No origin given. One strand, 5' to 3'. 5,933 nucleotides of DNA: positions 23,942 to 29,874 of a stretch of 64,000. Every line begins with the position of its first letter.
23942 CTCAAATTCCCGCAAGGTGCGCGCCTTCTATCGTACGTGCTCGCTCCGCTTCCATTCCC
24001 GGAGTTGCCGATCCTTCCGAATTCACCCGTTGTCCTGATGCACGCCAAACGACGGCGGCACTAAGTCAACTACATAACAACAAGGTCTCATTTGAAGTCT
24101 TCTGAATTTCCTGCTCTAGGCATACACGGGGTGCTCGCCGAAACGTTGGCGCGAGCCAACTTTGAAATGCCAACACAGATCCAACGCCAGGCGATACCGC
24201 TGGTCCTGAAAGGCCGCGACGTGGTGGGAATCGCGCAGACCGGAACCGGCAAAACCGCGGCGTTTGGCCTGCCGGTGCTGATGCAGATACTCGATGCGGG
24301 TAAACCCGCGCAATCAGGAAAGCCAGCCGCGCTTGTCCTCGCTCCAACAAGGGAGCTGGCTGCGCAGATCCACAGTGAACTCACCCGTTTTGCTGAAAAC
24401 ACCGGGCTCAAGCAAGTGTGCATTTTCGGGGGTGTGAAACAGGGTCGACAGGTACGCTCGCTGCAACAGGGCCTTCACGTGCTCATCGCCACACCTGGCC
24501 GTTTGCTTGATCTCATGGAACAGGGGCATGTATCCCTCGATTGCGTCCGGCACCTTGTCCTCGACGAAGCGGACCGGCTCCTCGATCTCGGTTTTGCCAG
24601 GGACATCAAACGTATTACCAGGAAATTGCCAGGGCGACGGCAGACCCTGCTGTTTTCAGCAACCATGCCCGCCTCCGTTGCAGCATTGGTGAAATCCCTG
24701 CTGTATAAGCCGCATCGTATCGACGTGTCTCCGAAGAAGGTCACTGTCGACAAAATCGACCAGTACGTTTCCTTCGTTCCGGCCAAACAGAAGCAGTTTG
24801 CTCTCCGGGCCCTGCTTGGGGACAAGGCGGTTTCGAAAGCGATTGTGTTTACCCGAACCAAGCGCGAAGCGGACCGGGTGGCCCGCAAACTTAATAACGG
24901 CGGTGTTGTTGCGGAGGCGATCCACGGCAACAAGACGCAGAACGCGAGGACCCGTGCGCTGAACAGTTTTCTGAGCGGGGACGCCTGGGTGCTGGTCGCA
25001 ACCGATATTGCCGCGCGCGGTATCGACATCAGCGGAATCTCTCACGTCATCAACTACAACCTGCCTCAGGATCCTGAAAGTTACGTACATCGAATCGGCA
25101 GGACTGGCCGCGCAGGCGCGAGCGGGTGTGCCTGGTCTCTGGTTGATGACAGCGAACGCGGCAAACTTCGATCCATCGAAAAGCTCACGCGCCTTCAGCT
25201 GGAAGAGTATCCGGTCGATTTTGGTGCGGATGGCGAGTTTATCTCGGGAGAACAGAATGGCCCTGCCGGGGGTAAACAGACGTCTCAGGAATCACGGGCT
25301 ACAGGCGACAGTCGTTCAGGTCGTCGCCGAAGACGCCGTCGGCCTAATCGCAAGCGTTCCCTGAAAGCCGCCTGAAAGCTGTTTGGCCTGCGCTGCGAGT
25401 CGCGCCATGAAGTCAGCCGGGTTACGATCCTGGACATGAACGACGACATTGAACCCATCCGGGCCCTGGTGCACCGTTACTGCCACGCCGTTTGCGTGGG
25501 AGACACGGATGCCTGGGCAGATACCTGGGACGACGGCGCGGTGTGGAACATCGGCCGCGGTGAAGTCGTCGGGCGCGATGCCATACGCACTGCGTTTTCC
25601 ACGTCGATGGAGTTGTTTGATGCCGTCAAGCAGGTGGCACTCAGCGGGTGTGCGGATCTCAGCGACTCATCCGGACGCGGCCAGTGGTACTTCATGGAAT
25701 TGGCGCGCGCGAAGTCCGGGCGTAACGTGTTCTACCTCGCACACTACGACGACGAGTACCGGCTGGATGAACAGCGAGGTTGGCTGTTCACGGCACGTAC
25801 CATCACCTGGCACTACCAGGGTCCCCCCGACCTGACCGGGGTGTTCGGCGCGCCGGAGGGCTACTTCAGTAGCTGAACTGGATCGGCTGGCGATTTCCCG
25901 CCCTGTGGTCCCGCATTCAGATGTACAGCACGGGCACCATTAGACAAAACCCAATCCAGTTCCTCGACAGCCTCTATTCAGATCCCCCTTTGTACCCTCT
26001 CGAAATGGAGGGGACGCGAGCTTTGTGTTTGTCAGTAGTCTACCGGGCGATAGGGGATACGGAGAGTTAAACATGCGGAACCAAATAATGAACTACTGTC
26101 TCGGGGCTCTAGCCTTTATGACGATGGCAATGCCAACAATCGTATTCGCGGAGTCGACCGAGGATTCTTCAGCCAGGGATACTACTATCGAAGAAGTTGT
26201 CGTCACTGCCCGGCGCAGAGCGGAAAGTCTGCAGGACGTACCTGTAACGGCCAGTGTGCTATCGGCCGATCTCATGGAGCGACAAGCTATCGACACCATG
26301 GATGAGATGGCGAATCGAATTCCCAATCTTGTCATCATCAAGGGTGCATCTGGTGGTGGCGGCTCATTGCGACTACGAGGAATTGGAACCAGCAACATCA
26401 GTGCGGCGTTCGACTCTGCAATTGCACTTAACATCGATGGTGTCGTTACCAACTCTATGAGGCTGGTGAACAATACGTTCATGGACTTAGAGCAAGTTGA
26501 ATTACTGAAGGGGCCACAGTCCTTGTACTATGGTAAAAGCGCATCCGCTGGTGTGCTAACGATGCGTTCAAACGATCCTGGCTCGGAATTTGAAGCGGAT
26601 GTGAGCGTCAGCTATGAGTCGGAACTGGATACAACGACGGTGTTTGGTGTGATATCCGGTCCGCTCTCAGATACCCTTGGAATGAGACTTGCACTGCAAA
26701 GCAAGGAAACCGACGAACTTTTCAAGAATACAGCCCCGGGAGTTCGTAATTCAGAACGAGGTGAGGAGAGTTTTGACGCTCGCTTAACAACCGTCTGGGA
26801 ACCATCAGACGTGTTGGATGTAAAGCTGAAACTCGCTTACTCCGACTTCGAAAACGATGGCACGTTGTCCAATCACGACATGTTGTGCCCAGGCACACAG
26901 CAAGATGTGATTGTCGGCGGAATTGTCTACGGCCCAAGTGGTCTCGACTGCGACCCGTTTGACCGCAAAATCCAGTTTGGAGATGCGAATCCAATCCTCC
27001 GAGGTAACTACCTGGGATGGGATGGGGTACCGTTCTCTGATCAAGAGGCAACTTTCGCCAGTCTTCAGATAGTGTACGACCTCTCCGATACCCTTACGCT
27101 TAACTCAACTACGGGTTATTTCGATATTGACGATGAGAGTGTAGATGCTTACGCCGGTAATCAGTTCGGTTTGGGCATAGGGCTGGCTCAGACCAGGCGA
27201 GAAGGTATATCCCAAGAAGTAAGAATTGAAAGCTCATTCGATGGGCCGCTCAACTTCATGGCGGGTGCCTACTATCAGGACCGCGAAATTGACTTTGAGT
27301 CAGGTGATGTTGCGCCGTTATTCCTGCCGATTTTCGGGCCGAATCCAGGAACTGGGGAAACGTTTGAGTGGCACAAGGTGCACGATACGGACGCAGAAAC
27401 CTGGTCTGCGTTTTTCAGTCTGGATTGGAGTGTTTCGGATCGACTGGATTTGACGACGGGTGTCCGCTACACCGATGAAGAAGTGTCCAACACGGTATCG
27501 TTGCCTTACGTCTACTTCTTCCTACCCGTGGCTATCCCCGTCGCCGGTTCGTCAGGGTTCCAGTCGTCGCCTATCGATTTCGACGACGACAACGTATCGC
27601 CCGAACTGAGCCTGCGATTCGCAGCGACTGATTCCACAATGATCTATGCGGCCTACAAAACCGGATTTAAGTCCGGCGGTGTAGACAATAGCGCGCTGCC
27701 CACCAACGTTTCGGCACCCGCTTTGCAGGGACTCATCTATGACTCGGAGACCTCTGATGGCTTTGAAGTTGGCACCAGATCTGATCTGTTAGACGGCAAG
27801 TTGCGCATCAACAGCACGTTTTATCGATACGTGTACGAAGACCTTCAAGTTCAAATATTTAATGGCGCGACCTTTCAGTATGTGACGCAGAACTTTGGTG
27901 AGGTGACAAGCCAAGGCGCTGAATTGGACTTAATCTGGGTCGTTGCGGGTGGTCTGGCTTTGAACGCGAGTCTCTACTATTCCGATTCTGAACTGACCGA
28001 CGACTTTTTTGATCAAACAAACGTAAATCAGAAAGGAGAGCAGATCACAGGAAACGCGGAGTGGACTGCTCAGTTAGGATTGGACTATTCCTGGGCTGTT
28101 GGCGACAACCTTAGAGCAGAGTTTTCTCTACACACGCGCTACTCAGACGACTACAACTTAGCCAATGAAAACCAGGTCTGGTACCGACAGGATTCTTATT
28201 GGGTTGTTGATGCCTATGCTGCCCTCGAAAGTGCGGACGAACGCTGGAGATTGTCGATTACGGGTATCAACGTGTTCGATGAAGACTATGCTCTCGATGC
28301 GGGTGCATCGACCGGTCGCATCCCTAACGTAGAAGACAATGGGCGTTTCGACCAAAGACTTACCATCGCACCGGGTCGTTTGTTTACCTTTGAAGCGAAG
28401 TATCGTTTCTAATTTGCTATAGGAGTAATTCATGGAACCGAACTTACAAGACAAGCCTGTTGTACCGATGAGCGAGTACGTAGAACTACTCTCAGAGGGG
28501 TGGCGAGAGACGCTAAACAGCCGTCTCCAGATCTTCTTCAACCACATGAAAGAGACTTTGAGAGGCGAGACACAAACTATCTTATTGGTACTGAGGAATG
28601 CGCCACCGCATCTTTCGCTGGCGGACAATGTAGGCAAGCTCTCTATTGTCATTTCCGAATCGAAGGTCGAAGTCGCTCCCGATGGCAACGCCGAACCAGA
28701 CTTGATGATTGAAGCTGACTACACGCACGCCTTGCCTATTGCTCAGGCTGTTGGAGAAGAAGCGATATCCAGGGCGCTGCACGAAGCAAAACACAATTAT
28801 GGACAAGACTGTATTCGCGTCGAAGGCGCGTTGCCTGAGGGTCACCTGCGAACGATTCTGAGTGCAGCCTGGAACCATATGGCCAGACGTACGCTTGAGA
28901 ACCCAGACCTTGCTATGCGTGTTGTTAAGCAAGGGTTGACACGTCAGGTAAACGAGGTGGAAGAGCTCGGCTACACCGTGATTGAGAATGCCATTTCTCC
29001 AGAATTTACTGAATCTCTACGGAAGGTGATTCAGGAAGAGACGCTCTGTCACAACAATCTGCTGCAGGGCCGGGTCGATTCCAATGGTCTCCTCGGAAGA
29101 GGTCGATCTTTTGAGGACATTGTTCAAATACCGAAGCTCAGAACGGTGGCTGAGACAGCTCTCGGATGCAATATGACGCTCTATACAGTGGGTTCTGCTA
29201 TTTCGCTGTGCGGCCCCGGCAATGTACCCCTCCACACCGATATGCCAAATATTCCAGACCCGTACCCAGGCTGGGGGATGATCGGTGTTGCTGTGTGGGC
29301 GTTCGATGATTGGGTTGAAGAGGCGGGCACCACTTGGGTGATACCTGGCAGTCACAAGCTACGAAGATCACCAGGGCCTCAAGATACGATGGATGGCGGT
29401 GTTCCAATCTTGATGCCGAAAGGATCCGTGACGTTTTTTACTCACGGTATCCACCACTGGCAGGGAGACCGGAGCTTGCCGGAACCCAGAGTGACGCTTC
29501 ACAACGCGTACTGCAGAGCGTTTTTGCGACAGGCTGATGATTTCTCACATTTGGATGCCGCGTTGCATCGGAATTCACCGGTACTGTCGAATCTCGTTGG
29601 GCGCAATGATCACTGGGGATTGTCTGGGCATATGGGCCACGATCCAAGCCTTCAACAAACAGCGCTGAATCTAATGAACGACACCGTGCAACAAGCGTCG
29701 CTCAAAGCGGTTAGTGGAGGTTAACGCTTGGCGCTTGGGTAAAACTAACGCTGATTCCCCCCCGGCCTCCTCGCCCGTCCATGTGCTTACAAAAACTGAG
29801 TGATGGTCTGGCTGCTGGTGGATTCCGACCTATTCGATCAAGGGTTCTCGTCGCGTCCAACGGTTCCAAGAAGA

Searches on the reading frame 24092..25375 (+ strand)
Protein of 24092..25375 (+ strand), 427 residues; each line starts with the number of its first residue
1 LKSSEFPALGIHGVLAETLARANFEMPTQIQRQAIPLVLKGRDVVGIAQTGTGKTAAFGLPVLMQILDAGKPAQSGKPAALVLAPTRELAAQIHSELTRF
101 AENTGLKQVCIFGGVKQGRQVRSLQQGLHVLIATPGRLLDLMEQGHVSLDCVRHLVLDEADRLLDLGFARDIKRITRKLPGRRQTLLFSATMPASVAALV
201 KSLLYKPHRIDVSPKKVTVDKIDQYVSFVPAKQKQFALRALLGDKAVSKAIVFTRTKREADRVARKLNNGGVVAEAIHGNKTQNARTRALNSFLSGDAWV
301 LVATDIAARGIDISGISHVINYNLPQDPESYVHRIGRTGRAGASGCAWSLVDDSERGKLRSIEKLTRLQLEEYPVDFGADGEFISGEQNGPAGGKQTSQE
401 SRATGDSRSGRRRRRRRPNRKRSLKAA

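Call 30: search_protein_families(library=pfam, proteins=[window:24092-25375:+], max_evalue=0.0001)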
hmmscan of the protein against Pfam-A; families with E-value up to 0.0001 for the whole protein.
window:24092-25375:+ (427 aa): 3 families
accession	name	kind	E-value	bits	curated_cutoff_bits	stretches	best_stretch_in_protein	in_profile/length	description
PF00270.35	DEAD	-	9.4e-49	165.8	26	1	28-197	1-165/167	DEAD/DEAH box helicase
PF00271.37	Helicase_C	-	2e-32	112.2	23.5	1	237-342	5-110/110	Helicase conserved C-terminal domain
PF04851.21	ResIII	-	5.3e-06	26.9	22.5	1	42-192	24-162/164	Type III restriction enzyme, res subunit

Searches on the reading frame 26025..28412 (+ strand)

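Call 30: search_protein_families(library=pfam, proteins=[window:26025-28412:+], max_evalue=0.0001)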
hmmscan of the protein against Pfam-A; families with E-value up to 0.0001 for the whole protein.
window:26025-28412:+ (795 aa): 3 families
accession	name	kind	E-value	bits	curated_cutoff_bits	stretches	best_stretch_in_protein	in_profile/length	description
PF00593.30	TonB_dep_Rec_b-barrel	-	8.5e-39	135.1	27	1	324-749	43-435/436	TonB dependent receptor-like, beta-barrel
PF07715.20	Plug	-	3.3e-16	60.2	23.9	1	69-177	2-107/107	TonB-dependent Receptor Plug Domain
PF14905.12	OMP_b-brl_3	-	2.2e-05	24.2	27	1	575-754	216-377/408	Outer membrane protein beta-barrel family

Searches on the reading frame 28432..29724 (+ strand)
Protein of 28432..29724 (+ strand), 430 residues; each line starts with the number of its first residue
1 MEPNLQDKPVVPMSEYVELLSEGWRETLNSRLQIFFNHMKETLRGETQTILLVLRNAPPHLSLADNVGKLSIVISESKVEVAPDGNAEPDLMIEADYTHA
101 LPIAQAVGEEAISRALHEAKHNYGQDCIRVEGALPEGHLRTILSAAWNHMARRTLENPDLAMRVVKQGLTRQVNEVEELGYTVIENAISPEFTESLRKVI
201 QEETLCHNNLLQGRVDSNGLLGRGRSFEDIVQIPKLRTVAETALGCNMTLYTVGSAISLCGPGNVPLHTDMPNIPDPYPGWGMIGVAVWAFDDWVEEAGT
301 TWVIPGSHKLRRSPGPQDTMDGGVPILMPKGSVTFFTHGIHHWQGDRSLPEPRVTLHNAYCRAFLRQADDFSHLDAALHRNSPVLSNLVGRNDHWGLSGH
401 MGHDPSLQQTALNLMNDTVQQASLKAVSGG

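Call 30: search_protein_families(library=pfam, proteins=[window:28432-29724:+], max_evalue=0.0001)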
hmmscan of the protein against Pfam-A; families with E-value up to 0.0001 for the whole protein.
window:28432-29724:+ (430 aa): 1 family
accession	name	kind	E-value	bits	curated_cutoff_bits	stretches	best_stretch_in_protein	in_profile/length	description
PF05721.19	PhyH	-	1.6e-12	48.6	22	1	177-342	2-200/213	Phytanoyl-CoA dioxygenase (PhyH)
